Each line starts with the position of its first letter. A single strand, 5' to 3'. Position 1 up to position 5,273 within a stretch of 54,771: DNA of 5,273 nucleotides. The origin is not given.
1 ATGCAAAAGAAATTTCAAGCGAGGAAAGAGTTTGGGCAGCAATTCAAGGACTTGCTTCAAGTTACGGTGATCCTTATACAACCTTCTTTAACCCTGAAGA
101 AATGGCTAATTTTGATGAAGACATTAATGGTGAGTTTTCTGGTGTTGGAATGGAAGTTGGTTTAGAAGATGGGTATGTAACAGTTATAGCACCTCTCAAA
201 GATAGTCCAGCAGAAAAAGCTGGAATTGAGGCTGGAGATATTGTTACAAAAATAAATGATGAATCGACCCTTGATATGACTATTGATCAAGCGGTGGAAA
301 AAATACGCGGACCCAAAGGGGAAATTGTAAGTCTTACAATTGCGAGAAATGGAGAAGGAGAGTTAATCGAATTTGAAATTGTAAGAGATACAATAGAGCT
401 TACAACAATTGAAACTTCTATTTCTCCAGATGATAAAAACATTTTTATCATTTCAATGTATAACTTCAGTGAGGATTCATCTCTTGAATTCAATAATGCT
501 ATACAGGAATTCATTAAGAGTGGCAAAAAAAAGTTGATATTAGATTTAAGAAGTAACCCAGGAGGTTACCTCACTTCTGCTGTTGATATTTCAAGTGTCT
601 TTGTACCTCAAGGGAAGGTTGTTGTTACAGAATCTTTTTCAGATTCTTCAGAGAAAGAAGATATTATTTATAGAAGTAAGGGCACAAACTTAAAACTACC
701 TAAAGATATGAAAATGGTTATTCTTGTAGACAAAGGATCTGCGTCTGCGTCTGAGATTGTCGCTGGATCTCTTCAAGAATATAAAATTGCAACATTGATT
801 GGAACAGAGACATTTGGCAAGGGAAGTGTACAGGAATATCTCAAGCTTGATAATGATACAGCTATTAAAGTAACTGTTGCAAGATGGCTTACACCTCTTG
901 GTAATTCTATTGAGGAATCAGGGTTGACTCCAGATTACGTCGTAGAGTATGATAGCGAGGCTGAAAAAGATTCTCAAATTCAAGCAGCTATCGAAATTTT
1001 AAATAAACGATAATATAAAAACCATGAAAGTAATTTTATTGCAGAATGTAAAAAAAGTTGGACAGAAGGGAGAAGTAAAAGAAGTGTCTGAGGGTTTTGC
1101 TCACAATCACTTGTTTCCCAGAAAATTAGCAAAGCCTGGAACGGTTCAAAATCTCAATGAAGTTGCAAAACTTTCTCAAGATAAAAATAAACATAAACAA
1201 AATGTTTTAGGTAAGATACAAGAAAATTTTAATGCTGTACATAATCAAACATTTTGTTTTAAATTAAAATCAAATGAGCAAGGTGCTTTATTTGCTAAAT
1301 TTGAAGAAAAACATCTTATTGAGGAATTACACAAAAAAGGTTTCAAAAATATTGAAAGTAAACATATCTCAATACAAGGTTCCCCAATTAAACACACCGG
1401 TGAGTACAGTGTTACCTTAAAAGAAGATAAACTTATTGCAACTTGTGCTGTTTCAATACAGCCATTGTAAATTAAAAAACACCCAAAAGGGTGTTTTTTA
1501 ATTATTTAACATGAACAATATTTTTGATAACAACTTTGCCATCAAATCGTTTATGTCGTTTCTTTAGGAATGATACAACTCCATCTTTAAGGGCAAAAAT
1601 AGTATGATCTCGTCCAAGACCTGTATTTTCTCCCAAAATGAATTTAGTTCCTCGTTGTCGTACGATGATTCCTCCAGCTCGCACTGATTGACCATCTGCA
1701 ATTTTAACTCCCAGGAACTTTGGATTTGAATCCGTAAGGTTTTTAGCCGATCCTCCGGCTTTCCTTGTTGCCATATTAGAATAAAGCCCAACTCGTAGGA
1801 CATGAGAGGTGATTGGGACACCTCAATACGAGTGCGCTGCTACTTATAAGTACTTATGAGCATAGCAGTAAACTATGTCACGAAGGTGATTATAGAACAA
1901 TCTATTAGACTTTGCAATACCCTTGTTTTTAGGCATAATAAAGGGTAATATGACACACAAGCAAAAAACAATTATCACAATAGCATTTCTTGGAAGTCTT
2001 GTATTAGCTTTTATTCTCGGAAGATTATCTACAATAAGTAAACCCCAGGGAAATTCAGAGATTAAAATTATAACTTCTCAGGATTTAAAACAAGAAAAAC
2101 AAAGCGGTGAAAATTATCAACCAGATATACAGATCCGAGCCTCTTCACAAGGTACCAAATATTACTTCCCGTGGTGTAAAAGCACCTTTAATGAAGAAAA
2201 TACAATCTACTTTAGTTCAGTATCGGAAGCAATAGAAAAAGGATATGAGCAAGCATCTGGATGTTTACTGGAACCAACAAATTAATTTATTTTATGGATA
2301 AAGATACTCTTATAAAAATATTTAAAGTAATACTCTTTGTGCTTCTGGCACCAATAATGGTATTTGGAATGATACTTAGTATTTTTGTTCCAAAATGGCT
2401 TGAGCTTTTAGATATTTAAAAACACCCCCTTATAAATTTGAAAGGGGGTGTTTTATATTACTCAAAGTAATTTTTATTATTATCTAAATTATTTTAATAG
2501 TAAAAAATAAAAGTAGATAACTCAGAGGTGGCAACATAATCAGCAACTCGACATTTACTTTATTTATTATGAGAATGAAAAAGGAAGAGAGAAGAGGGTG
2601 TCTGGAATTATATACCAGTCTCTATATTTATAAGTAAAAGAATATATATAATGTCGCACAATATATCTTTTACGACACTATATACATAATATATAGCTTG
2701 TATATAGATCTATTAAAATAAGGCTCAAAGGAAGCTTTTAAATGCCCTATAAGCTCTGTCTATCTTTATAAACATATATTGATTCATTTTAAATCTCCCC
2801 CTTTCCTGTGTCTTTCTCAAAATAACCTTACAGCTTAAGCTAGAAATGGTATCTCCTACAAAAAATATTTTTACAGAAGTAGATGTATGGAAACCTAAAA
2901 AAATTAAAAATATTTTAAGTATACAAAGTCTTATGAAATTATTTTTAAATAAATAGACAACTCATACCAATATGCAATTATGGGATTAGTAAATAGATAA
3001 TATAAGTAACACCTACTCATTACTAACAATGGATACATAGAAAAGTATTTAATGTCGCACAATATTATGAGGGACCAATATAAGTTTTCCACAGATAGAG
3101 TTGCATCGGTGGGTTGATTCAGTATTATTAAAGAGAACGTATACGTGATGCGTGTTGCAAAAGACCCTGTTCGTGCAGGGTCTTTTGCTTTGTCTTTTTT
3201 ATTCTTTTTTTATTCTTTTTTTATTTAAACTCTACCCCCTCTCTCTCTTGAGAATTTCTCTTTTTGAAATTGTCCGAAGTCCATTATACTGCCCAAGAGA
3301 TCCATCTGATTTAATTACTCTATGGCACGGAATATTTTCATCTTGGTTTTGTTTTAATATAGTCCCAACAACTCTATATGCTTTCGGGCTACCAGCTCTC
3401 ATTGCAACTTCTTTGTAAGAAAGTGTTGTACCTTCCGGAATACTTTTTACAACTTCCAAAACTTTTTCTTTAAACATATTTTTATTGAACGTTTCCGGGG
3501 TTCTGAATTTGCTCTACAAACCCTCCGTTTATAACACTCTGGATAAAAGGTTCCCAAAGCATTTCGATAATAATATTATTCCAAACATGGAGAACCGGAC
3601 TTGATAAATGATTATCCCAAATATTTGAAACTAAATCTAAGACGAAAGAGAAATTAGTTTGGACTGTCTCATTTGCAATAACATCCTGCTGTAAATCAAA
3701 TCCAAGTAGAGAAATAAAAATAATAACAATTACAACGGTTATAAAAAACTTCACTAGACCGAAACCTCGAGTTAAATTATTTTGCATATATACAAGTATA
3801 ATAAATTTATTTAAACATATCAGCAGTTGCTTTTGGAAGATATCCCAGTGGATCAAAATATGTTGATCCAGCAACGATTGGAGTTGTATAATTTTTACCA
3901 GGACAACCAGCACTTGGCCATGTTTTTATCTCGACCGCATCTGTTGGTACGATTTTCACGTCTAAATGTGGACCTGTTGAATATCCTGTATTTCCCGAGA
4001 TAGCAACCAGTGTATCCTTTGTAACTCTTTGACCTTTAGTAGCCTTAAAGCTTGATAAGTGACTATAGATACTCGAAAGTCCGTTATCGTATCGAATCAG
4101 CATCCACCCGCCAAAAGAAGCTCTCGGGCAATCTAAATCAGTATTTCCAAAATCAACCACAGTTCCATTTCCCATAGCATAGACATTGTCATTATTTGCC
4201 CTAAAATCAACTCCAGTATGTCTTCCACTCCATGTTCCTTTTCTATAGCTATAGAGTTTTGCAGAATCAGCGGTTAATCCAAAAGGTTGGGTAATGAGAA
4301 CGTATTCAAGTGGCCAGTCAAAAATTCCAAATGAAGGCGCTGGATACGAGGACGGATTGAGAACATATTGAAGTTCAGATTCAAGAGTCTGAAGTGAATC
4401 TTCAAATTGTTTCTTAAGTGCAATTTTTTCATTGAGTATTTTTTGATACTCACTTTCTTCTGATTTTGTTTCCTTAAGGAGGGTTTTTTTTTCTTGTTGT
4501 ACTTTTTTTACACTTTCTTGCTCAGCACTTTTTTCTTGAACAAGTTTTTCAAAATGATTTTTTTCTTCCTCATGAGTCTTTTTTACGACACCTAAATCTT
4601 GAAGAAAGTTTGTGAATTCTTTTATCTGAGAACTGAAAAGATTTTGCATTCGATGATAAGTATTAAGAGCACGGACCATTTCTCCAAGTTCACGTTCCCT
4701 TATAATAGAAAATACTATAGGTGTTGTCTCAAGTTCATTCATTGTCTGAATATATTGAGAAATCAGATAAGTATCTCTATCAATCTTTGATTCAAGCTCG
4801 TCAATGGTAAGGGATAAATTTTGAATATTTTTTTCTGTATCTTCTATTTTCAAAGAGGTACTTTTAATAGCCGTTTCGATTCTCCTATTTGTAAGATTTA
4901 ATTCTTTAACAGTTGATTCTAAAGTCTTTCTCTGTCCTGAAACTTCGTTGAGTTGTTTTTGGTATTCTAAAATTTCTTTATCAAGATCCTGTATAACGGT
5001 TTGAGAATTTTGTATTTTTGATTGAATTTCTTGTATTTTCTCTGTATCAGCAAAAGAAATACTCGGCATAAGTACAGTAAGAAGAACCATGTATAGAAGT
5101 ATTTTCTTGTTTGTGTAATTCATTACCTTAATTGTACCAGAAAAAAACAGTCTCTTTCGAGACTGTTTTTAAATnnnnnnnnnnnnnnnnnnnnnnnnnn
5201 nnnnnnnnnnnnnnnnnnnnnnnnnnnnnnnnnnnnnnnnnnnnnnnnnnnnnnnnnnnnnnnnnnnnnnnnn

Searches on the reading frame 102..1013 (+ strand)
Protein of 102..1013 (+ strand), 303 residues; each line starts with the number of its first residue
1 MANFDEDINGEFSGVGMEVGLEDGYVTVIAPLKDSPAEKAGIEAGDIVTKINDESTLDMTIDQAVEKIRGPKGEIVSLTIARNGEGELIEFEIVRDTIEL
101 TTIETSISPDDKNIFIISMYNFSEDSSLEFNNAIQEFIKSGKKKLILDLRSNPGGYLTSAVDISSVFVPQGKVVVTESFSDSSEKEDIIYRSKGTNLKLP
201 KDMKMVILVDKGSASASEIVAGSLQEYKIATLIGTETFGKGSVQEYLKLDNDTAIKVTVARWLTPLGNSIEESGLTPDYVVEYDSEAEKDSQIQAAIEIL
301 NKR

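Call 91: search_protein_families(library=pfam, proteins=[window:102-1013:+], max_evalue=0.00001)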
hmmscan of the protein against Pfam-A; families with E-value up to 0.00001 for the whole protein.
window:102-1013:+ (303 aa): 4 families
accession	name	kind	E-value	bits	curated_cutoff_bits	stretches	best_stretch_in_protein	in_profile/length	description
PF03572.23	Peptidase_S41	-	7.7e-49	165.9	24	1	115-281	3-165/165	Peptidase family S41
PF17820.7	PDZ_6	-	6.4e-17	61.5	27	1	29-82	3-54/54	PDZ domain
PF00595.29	PDZ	-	1.7e-11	44.8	23.2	1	15-80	12-80/81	PDZ domain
PF13180.12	PDZ_2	-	5.3e-09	36.7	27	1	15-90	3-77/80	PDZ domain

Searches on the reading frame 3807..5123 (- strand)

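Call 91: search_protein_families(library=pfam, proteins=[window:3807-5123:-], max_evalue=0.00001)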
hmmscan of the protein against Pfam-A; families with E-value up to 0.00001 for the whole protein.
window:3807-5123:- (438 aa): 1 family
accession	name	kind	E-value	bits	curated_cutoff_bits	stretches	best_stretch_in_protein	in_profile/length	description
PF01551.29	Peptidase_M23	-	4.2e-19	69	28.7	1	301-392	2-88/96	Peptidase family M23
